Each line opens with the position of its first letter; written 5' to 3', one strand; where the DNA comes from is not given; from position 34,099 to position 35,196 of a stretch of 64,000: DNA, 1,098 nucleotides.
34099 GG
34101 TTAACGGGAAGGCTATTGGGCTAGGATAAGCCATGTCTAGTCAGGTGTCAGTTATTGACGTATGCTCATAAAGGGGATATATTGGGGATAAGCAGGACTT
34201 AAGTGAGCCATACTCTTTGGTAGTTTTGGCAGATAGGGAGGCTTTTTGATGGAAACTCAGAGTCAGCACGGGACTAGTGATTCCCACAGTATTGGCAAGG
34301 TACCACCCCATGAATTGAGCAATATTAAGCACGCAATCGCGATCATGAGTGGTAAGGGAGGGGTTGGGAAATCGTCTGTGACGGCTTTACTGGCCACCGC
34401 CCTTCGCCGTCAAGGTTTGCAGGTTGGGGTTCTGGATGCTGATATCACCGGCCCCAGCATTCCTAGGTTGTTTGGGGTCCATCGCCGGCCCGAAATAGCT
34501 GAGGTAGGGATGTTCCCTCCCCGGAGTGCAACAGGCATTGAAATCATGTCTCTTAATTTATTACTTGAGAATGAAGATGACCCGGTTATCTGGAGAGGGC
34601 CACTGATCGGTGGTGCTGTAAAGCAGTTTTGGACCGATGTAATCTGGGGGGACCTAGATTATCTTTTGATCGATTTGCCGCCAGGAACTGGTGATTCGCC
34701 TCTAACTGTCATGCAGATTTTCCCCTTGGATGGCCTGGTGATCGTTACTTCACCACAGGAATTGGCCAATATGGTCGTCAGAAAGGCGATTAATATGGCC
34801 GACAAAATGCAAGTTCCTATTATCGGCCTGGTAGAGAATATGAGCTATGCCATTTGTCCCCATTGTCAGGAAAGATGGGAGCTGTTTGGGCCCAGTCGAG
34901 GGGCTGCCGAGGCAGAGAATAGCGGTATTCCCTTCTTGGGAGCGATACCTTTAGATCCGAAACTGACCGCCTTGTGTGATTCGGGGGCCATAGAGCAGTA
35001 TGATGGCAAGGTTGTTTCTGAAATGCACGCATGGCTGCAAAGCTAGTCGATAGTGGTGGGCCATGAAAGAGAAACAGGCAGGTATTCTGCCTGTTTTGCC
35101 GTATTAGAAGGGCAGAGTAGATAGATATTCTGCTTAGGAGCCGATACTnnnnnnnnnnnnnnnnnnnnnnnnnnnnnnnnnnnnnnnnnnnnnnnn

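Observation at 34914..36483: azlCD exporter cassette bracketed by diverged 206-bp direct repeats; the downstream repeat is a relic 3' fragment of an mrp/apbC paralog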

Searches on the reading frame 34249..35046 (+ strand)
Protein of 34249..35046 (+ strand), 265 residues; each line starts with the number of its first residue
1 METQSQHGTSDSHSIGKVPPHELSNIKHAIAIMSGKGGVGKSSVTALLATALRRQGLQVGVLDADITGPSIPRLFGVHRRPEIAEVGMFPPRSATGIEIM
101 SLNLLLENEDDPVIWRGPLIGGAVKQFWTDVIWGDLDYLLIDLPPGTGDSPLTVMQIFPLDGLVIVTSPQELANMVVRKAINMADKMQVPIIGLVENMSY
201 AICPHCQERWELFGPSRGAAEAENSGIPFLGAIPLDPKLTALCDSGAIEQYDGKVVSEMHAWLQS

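Call 6: find_encoding_contigs(protein=window:34249-35046:+, flank=10000, max_places=10)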
Protein window:34249-35046:+ (265 aa): 6 contigs read that carry it; 4 places shown.
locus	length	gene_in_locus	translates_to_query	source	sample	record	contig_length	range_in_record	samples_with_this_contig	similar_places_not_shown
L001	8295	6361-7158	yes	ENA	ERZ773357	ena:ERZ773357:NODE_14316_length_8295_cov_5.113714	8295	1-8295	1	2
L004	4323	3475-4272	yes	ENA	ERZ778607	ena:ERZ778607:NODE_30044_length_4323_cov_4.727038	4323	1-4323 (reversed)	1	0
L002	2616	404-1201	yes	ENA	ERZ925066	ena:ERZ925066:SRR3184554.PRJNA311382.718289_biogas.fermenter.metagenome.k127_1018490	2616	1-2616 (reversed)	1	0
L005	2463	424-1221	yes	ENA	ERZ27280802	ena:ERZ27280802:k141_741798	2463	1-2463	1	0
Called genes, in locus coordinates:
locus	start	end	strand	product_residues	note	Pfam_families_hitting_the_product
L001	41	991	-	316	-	PF01408:GFO_IDH_MocA, PF03447:NAD_binding_3 (weak), PF03807:F420_oxidored (weak), PF22725:GFO_IDH_MocA_C3, PF02894:GFO_IDH_MocA_C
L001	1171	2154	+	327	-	PF01263:Aldose_epim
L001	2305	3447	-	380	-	PF04932:Wzy_C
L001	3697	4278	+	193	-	PF00924:MS_channel_2nd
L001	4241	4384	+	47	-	-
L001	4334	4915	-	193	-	-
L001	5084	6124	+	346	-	PF01208:URO-D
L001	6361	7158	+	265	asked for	PF10609:ParA, PF01656:CbiA, PF09140:MipZ (weak), PF13614:AAA_31 (faint)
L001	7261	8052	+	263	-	PF03591:AzlC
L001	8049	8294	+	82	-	?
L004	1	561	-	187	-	?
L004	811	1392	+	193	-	PF00924:MS_channel_2nd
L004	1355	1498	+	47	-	-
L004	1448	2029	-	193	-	-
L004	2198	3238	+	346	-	PF01208:URO-D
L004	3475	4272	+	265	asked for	PF10609:ParA, PF01656:CbiA, PF09140:MipZ (weak), PF13614:AAA_31 (faint)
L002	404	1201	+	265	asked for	PF10609:ParA, PF01656:CbiA, PF09140:MipZ (weak), PF13614:AAA_31 (faint)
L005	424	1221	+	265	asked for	PF10609:ParA, PF01656:CbiA, PF09140:MipZ (weak), PF13614:AAA_31 (faint)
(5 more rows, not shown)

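Call 13: find_homologous_proteins(query=window:34249-35046:+, max_evalue=1e-30)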
Query window:34249-35046:+ (265 aa): 8000 proteins with E <= 1e-30 among 8000 candidates; the best 120 are listed.
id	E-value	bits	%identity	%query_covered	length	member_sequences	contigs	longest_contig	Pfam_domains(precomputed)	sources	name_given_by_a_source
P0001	5.8e-175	598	100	100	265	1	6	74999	PF10609.16,PF01656.30,PF13614.13,PF09140.18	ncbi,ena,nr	ncbi:MAG: Mrp/NBP35 family ATP-binding protein [Firmicutes bacterium]|nr:Mrp/NBP35 family ATP-bindin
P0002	3.1e-150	517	84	100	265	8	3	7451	PF10609.16,PF01656.30,PF13614.13,PF09140.18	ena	-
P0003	2.1e-148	511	84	99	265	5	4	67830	PF10609.16,PF01656.30,PF13614.13,PF09140.18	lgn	-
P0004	8.8e-145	499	80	100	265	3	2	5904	PF10609.16,PF01656.30,PF13614.13,PF09140.18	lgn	-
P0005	7.2e-143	493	80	100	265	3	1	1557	PF10609.16,PF01656.30,PF13614.13,PF09140.18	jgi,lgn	jgi:Mrp family chromosome partitioning ATPase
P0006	1.7e-141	488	78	100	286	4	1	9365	PF10609.16,PF01656.30,PF13614.13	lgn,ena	-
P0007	2.6e-139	481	77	100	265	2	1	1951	PF10609.16,PF01656.30,PF13614.13,PF09140.18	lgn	-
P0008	8.0e-136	470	78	100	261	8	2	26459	PF10609.16,PF01656.30,PF13614.13,PF09140.18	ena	-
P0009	4.2e-135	467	77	99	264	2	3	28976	PF10609.16,PF01656.30,PF13614.13,PF09140.18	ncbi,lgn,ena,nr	ncbi:MAG: Mrp/NBP35 family ATP-binding protein [Firmicutes bacterium]|nr:Mrp/NBP35 family ATP-bindin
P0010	3.7e-130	451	75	96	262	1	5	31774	PF10609.16,PF01656.30,PF13614.13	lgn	-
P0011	4.0e-130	451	75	96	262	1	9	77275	PF10609.16,PF01656.30,PF13614.13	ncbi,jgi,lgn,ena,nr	ncbi:MAG: Mrp/NBP35 family ATP-binding protein [Firmicutes bacterium]|nr:Mrp/NBP35 family ATP-bindin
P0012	9.2e-122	424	70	98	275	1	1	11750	PF10609.16,PF01656.30,PF13614.13,PF09140.18,PF02374.22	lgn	-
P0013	3.2e-114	399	69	97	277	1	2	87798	PF10609.16,PF01656.30,PF13614.13,PF09140.18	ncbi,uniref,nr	ncbi:ATPase MipZ/NubP2/Cfd1 [Moorella glycerini]|uniref:Iron-sulfur cluster carrier protein n=1 Tax=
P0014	9.5e-113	394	67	97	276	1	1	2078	PF10609.16,PF01656.30,PF13614.13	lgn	-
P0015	2.2e-112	393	68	97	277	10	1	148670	PF10609.16,PF01656.30,PF13614.13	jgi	-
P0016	6.8e-112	391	67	96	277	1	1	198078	PF10609.16,PF01656.30,PF13614.13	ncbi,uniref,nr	ncbi:Mrp/NBP35 family ATP-binding protein [Moorella sulfitireducens]|uniref:Mrp/NBP35 family ATP-bin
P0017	1.7e-111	390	68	97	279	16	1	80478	PF10609.16,PF01656.30,PF13614.13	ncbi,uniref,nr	ncbi:antiporter inner membrane protein [Moorella thermoacetica]|uniref:Iron-sulfur cluster carrier p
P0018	3.4e-111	389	66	96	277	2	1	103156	PF10609.16,PF01656.30,PF13614.13,PF09140.18,PF02374.22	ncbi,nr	ncbi:MAG: Mrp/NBP35 family ATP-binding protein [Firmicutes bacterium]|nr:Mrp/NBP35 family ATP-bindin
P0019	1.5e-110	387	67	94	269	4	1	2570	PF10609.16,PF01656.30,PF13614.13,PF09140.18,PF02374.22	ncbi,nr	ncbi:MAG TPA: Mrp/NBP35 family ATP-binding protein [Firmicutes bacterium]|nr:Mrp/NBP35 family ATP-bi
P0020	2.2e-110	386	67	97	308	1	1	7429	PF10609.16,PF01656.30,PF13614.13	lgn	-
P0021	2.6e-110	386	66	97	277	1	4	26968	PF10609.16,PF01656.30,PF13614.13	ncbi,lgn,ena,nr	ncbi:MAG: Mrp/NBP35 family ATP-binding protein [Clostridia bacterium]|nr:Mrp/NBP35 family ATP-bindin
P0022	3.7e-110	385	65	98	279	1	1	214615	PF10609.16,PF01656.30,PF13614.13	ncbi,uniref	ncbi:Mrp/NBP35 family ATP-binding protein [Moorella naiadis]|uniref:Mrp/NBP35 family ATP-binding pro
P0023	2.9e-109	383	65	91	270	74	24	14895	PF10609.16,PF01656.30,PF13614.13,PF09140.18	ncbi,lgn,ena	ncbi:MAG: Mrp/NBP35 family ATP-binding protein [Tepidanaerobacteraceae bacterium]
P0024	5.0e-109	382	66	98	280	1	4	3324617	PF10609.16,PF01656.30,PF13614.13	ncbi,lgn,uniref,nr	ncbi:Mrp/NBP35 family ATP-binding protein [Moorella sp. Hama-1]|uniref:Mrp/NBP35 family ATP-binding 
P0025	5.1e-109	382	68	94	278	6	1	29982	PF10609.16,PF01656.30,PF13614.13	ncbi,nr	ncbi:MAG: Mrp/NBP35 family ATP-binding protein, partial [Moorella humiferrea]|nr:Mrp/NBP35 family AT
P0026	2.0e-108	380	63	98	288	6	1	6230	PF10609.16,PF01656.30,PF13614.13,PF02374.22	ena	-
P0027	1.5e-107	377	62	99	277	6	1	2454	PF10609.16,PF01656.30,PF13614.13,PF09140.18,PF02374.22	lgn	-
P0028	2.3e-107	376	65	97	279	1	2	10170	PF10609.16,PF01656.30,PF13614.13,PF09140.18,PF02374.22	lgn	-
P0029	3.4e-107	376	64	97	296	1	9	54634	PF10609.16,PF01656.30,PF13614.13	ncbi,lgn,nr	ncbi:MAG: hypothetical protein PWP31_1004 [Clostridia bacterium]|nr:hypothetical protein [Clostridia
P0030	3.5e-107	376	66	94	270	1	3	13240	PF10609.16,PF01656.30,PF13614.13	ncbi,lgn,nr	ncbi:MAG: hypothetical protein PWP65_1855 [Clostridia bacterium]|nr:hypothetical protein [Clostridia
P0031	7.2e-107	375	61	98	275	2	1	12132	PF10609.16,PF01656.30,PF13614.13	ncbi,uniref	ncbi:P-loop NTPase [Thermovenabulum sp.]|uniref:P-loop NTPase n=1 Tax=Thermovenabulum sp. TaxID=3100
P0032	1.1e-106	374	66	95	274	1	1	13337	PF10609.16,PF01656.30,PF13614.13,PF02374.22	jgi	jgi:Mrp family chromosome partitioning ATPase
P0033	1.3e-106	374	67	91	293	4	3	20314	PF10609.16,PF01656.30,PF13614.13,PF09140.18,PF02374.22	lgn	-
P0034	1.4e-106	374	64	98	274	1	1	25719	PF10609.16,PF01656.30,PF13614.13,PF02374.22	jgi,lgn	-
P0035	1.4e-106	374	64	97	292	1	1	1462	PF10609.16,PF01656.30,PF13614.13,PF02374.22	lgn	-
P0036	1.5e-106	374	67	91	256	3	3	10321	PF10609.16,PF01656.30,PF13614.13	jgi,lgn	jgi:Mrp family chromosome partitioning ATPase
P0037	1.9e-106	373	63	99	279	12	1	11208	PF10609.16,PF01656.30,PF13614.13,PF09140.18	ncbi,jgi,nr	ncbi:MAG: hypothetical protein PWR06_2440 [Thermoanaerobacteraceae bacterium]|jgi:Mrp family chromos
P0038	3.8e-106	372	65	95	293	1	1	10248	PF10609.16,PF01656.30,PF13614.13,PF09140.18,PF02374.22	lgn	-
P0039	4.2e-106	372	65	93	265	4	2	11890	PF06414.19,PF10609.16,PF01656.30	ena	-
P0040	5.6e-106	372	66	96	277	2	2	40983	PF10609.16,PF01656.30,PF13614.13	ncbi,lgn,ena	-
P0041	7.7e-106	371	65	93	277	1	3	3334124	PF10609.16,PF01656.30,PF13614.13,PF02374.22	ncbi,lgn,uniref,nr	ncbi:Chromosome partitioning ATPase, Mrp family, contains Fe-S cluster [Thermanaeromonas toyohensis 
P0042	1.2e-105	371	66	95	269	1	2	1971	PF10609.16,PF01656.30,PF13614.13,PF02374.22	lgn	-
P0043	1.2e-105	371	66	95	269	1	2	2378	PF10609.16,PF01656.30,PF13614.13,PF02374.22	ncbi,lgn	ncbi:MAG: Mrp/NBP35 family ATP-binding protein [Bacillota bacterium]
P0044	1.6e-105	370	63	97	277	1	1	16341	PF10609.16,PF01656.30,PF13614.13,PF09140.18,PF02374.22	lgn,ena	-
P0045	1.6e-105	370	63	97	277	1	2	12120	PF10609.16,PF01656.30,PF13614.13,PF09140.18,PF02374.22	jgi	-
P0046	1.7e-105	370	60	99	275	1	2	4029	PF10609.16,PF01656.30,PF13614.13,PF02374.22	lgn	-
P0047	1.8e-105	370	64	98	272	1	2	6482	PF10609.16,PF01656.30,PF13614.13,PF02374.22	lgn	-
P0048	2.2e-105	370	65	97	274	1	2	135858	PF10609.16,PF01656.30,PF13614.13,PF02374.22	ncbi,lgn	ncbi:MAG: Mrp/NBP35 family ATP-binding protein [Bacillota bacterium]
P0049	3.6e-105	369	66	95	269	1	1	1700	PF10609.16,PF01656.30,PF13614.13,PF02374.22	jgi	-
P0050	3.8e-105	369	67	92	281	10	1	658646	PF10609.16,PF01656.30,PF13614.13,PF02374.22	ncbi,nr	ncbi:iron-sulfur cluster carrier protein [Thermanaeromonas sp. C210]|nr:iron-sulfur cluster carrier 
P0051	4.1e-105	369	-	-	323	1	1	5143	PF10609.16,PF01656.30,PF13614.13,PF02374.22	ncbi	-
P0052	4.2e-105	369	63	97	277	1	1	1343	PF10609.16,PF01656.30,PF13614.13,PF09140.18,PF02374.22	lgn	-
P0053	4.4e-105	369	63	97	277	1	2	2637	PF10609.16,PF01656.30,PF13614.13,PF09140.18,PF02374.22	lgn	-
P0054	4.4e-105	369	65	94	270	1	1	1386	PF10609.16,PF01656.30,PF13614.13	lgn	-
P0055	8.0e-105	368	61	98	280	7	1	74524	PF10609.16,PF01656.30,PF13614.13,PF09140.18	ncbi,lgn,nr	ncbi:Mrp/NBP35 family ATP-binding protein [Thermovorax subterraneus]|nr:Mrp/NBP35 family ATP-binding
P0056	8.6e-105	368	66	95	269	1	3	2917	PF10609.16,PF01656.30,PF13614.13,PF02374.22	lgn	-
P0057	8.6e-105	368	66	95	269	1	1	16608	PF10609.16,PF01656.30,PF13614.13,PF02374.22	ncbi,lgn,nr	ncbi:MAG: Mrp/NBP35 family ATP-binding protein [Firmicutes bacterium]|nr:Mrp/NBP35 family ATP-bindin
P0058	1.8e-104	367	60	98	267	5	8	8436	PF10609.16,PF01656.30,PF13614.13,PF09140.18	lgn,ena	-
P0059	2.2e-104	367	62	98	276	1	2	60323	PF10609.16,PF01656.30,PF13614.13,PF02374.22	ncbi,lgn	-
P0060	2.3e-104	366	64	91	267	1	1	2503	PF10609.16,PF01656.30,PF13614.13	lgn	-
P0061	2.5e-104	366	62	99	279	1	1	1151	PF10609.16,PF01656.30,PF13614.13,PF09140.18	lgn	-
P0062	2.8e-104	366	68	89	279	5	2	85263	PF10609.16,PF01656.30,PF13614.13,PF02374.22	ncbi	ncbi:MAG: Mrp/NBP35 family ATP-binding protein [Moorellaceae bacterium]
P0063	4.1e-104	366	64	96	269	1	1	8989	PF10609.16,PF01656.30,PF13614.13,PF02374.22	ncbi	ncbi:MAG: Mrp/NBP35 family ATP-binding protein [Bacillota bacterium]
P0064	5.4e-104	365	59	98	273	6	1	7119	PF10609.16,PF01656.30,PF13614.13,PF09140.18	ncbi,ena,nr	ncbi:MAG: Mrp/NBP35 family ATP-binding protein [Thermoanaerobacteraceae bacterium]|nr:Mrp/NBP35 fami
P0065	5.7e-104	365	63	95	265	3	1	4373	PF10609.16,PF01656.30,PF13614.13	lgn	-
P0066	7.4e-104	365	63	92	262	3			PF10609.16,PF01656.30,PF13614.13,PF09140.18,PF02374.22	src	-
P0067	7.7e-104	365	65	95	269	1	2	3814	PF10609.16,PF01656.30,PF13614.13,PF02374.22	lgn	-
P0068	8.2e-104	365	62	100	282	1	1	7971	PF10609.16,PF01656.30,PF13614.13,PF02374.22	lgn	-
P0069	9.2e-104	364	66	92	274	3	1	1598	PF10609.16,PF01656.30,PF13614.13,PF02374.22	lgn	-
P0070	1.5e-103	364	61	98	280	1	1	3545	PF10609.16,PF01656.30,PF13614.13,PF02374.22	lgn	-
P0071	1.5e-103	364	61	98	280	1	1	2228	PF10609.16,PF01656.30,PF13614.13,PF02374.22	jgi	-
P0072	1.5e-103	364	61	98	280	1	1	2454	PF10609.16,PF01656.30,PF13614.13,PF02374.22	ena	-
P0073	1.6e-103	364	62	98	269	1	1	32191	PF10609.16,PF01656.30,PF13614.13,PF09140.18,PF02374.22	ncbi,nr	ncbi:MAG TPA: Mrp/NBP35 family ATP-binding protein [Firmicutes bacterium]|nr:Mrp/NBP35 family ATP-bi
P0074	1.8e-103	363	62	95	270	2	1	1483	PF10609.16,PF01656.30,PF13614.13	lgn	-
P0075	2.2e-103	363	61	98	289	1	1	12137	PF10609.16,PF01656.30,PF13614.13,PF02374.22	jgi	jgi:Mrp family chromosome partitioning ATPase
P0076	3.6e-103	363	66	92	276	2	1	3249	PF10609.16,PF01656.30,PF13614.13,PF02374.22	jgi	-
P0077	4.8e-103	362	58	99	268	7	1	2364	PF10609.16,PF01656.30,PF13614.13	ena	-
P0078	5.1e-103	362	63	91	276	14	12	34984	PF10609.16,PF01656.30,PF13614.13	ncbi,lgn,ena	-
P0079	5.3e-103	362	63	91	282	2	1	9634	PF10609.16,PF01656.30,PF13614.13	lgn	-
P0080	5.3e-103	362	60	98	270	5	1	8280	PF10609.16,PF01656.30,PF13614.13,PF09140.18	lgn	-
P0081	5.6e-103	362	61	97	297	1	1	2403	PF10609.16,PF01656.30,PF13614.13,PF09140.18,PF02374.22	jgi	-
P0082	7.1e-103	362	66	89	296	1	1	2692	PF10609.16,PF01656.30,PF13614.13,PF02374.22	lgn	-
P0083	9.7e-103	361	66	92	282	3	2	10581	PF10609.16,PF01656.30,PF13614.13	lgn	-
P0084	9.9e-103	361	66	93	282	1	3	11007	PF10609.16,PF01656.30,PF13614.13,PF02374.22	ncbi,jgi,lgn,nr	ncbi:MAG: Mrp/NBP35 family ATP-binding protein [Firmicutes bacterium]|jgi:Mrp family chromosome part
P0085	1.0e-102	361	67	88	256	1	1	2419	PF10609.16,PF01656.30,PF13614.13,PF02374.22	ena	-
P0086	1.3e-102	361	62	94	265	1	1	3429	PF10609.16,PF01656.30,PF13614.13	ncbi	-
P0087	1.7e-102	360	64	94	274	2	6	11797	PF10609.16,PF01656.30,PF13614.13,PF02374.22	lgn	-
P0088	3.1e-102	359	64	92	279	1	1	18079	PF10609.16,PF01656.30,PF13614.13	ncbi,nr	ncbi:MAG: Mrp/NBP35 family ATP-binding protein [bacterium]|nr:Mrp/NBP35 family ATP-binding protein [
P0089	3.4e-102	359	61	100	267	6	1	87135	PF10609.16,PF01656.30,PF13614.13,PF09140.18,PF02374.22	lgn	-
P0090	3.4e-102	359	58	97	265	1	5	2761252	PF10609.16,PF01656.30,PF13614.13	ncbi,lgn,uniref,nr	ncbi:Mrp/NBP35 family ATP-binding protein [Tepidanaerobacter acetatoxydans]|uniref:Mrp/NBP35 family 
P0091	3.4e-102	359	58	97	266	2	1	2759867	PF10609.16,PF01656.30,PF13614.13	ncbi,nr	ncbi:ATPase-like, ParA/MinD [Tepidanaerobacter acetatoxydans Re1]|nr:Mrp/NBP35 family ATP-binding pr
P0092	3.5e-102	359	66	87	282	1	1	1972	PF10609.16,PF01656.30,PF13614.13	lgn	-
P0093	4.7e-102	359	58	97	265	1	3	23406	PF10609.16,PF01656.30,PF13614.13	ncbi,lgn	-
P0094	4.8e-102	359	66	91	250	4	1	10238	PF10609.16,PF01656.30,PF13614.13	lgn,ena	-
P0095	4.9e-102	359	61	93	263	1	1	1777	PF10609.16,PF01656.30,PF13614.13,PF02374.22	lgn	-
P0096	5.2e-102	359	63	91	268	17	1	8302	PF10609.16,PF01656.30,PF13614.13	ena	-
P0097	7.4e-102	358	65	92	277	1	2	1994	PF10609.16,PF01656.30,PF13614.13,PF09140.18,PF02374.22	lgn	-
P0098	7.4e-102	358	62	97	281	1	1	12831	PF10609.16,PF01656.30,PF13614.13,PF02374.22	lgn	-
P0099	7.9e-102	358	65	94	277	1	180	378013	PF10609.16,PF01656.30,PF13614.13,PF09140.18,PF02374.22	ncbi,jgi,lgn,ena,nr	ncbi:MAG: Mrp/NBP35 family ATP-binding protein [bacterium]|jgi:Mrp family chromosome partitioning AT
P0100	1.1e-101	358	64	92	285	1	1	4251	PF10609.16,PF01656.30,PF13614.13,PF02374.22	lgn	-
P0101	1.2e-101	358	65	94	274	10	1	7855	PF10609.16,PF01656.30,PF13614.13,PF02374.22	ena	-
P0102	1.4e-101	357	60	97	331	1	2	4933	PF10609.16,PF01656.30,PF13614.13,PF09140.18,PF02374.22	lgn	-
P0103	1.5e-101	357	62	92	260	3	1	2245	PF10609.16,PF01656.30,PF13614.13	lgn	-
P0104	1.7e-101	357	66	89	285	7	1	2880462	PF10609.16,PF01656.30,PF13614.13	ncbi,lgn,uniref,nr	ncbi:Mrp/NBP35 family ATP-binding protein [Gelria sp. Kuro-4]|uniref:Mrp/NBP35 family ATP-binding pr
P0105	2.1e-101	357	61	95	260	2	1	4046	PF10609.16,PF01656.30,PF13614.13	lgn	-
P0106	2.2e-101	357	60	98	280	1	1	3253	PF10609.16,PF01656.30,PF13614.13,PF02374.22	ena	-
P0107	2.8e-101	356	60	99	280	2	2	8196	PF10609.16,PF01656.30,PF13614.13,PF09140.18,PF02374.22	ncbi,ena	-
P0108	3.4e-101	356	58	100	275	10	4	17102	PF10609.16,PF01656.30,PF13614.13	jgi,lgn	jgi:Mrp family chromosome partitioning ATPase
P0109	3.7e-101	356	62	92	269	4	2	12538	PF10609.16,PF01656.30,PF13614.13,PF02374.22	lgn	-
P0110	4.0e-101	356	60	98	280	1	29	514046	PF10609.16,PF01656.30,PF13614.13,PF02374.22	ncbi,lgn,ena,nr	ncbi:MAG: Mrp/NBP35 family ATP-binding protein [Firmicutes bacterium]|nr:Mrp/NBP35 family ATP-bindin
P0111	4.0e-101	356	60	98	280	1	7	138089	PF10609.16,PF01656.30,PF13614.13,PF02374.22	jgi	jgi:Mrp family chromosome partitioning ATPase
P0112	5.2e-101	355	63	97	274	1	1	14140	PF10609.16,PF01656.30,PF13614.13,PF02374.22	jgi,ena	-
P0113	6.7e-101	355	59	98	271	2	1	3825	PF10609.16,PF01656.30,PF13614.13,PF09140.18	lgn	-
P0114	7.2e-101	355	59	97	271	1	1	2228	PF10609.16,PF01656.30,PF13614.13,PF02374.22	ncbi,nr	ncbi:MAG TPA: Mrp/NBP35 family ATP-binding protein [Clostridia bacterium]|nr:Mrp/NBP35 family ATP-bi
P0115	7.4e-101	355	65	94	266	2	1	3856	PF10609.16,PF01656.30,PF13614.13,PF09140.18,PF02374.22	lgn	-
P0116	7.4e-101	355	67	91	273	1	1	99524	PF10609.16,PF01656.30,PF13614.13,PF02374.22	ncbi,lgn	-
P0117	7.5e-101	355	59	95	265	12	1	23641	PF10609.16,PF01656.30,PF13614.13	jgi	-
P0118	8.3e-101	355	58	98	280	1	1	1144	PF10609.16,PF01656.30,PF13614.13,PF02374.22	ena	-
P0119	8.5e-101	355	60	98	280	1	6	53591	PF10609.16,PF01656.30,PF13614.13,PF02374.22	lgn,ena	-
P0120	8.6e-101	355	64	93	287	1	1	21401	PF10609.16,PF01656.30,PF13614.13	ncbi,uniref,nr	ncbi:Mrp/NBP35 family ATP-binding protein [Desulfovirgula thermocuniculi]|uniref:Mrp/NBP35 family AT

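Call 15: find_encoding_contigs(protein=P0003, flank=6000, max_places=4)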
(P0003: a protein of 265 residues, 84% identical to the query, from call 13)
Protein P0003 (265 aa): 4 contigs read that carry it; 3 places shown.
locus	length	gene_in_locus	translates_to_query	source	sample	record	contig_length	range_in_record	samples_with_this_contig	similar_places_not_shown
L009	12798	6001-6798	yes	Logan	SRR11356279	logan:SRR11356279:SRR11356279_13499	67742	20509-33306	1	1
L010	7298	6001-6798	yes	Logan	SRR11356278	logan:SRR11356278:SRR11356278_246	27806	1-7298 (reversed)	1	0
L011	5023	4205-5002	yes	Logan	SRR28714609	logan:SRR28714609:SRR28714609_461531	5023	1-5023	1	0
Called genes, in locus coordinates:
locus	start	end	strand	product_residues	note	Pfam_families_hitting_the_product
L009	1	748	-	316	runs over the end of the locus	PF01408:GFO_IDH_MocA, PF03447:NAD_binding_3 (weak), PF03807:F420_oxidored (faint), PF22725:GFO_IDH_MocA_C3, PF02894:GFO_IDH_MocA_C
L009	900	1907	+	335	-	PF01263:Aldose_epim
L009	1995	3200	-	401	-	PF04932:Wzy_C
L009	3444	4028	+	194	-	PF00924:MS_channel_2nd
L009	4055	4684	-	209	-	-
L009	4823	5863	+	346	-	PF01208:URO-D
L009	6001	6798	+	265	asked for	PF10609:ParA, PF01656:CbiA, PF09140:MipZ (weak), PF13614:AAA_31 (faint)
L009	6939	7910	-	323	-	PF13407:Peripla_BP_4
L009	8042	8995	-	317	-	PF02653:BPD_transp_2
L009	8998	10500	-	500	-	PF00005:ABC_tran, PF13304:AAA_21 (faint), PF00005:ABC_tran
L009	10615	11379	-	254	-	PF01261:AP_endonuc_2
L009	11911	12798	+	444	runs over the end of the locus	PF01547:SBP_bac_1, PF13416:SBP_bac_8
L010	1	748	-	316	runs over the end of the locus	PF01408:GFO_IDH_MocA, PF03447:NAD_binding_3 (weak), PF03807:F420_oxidored (faint), PF22725:GFO_IDH_MocA_C3, PF02894:GFO_IDH_MocA_C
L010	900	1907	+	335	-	PF01263:Aldose_epim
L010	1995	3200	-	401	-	PF04932:Wzy_C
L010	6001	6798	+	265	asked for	PF10609:ParA, PF01656:CbiA, PF09140:MipZ (weak), PF13614:AAA_31 (faint)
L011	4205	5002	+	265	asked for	PF10609:ParA, PF01656:CbiA, PF09140:MipZ (weak), PF13614:AAA_31 (faint)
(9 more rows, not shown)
